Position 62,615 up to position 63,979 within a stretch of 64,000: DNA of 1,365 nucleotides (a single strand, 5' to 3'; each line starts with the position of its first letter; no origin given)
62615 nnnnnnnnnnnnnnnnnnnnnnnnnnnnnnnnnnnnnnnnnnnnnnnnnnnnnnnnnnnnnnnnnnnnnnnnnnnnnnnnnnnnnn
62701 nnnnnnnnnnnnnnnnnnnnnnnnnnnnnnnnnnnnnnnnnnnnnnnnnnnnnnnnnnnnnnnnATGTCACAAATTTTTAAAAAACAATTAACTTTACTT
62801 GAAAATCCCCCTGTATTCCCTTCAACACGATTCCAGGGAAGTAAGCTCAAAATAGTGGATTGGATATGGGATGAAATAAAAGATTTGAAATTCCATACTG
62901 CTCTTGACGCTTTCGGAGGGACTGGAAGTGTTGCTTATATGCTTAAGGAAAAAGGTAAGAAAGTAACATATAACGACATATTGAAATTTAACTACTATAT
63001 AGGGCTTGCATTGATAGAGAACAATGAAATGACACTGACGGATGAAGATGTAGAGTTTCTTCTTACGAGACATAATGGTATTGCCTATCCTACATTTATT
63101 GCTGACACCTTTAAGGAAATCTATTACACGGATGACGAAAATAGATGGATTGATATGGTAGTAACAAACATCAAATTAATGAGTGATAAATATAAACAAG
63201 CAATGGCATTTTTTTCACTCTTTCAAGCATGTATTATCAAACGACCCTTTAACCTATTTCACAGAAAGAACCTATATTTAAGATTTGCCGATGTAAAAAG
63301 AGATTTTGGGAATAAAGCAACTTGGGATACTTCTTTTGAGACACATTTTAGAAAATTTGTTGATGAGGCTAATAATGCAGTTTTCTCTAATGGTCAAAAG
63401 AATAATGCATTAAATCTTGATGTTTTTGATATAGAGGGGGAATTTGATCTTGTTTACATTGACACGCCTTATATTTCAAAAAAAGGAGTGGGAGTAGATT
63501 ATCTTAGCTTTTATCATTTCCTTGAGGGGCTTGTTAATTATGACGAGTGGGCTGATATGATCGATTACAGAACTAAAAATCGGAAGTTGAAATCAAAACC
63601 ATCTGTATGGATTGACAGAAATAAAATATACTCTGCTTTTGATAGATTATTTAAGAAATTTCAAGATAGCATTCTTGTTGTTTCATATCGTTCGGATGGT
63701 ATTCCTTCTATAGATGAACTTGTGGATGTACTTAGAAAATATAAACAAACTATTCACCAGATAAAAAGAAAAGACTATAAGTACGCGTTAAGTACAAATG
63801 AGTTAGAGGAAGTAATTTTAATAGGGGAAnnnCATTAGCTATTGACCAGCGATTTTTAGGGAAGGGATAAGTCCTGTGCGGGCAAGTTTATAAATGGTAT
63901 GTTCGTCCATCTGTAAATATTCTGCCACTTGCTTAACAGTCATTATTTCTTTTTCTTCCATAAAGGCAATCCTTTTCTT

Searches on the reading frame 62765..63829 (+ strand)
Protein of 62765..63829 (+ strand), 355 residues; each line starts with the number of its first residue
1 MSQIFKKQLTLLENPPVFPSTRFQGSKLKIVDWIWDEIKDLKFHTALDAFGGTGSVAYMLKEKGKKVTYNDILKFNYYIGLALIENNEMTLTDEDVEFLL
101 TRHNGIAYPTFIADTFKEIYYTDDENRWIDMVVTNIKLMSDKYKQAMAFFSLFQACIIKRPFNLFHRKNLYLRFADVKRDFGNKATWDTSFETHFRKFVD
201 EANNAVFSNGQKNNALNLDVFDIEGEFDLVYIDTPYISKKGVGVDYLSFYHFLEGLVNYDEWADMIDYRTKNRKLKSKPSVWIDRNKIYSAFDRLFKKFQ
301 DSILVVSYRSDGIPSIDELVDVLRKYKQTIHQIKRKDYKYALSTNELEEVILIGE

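Call 11: search_protein_families(library=pfam, proteins=[window:62765-63829:+], max_evalue=0.001)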
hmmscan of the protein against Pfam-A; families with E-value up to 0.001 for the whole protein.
window:62765-63829:+ (355 aa): 1 family
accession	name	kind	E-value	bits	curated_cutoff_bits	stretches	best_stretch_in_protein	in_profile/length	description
PF02086.21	MethyltransfD12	-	3.1e-16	60.3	22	1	23-260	1-204/253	D12 class N6 adenine-specific DNA methyltransferase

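Call 108: find_encoding_contigs(protein=window:62765-63829:+, flank=10000, max_places=2)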
Protein window:62765-63829:+ (355 aa): no gene with exactly this product is on record in the collection.
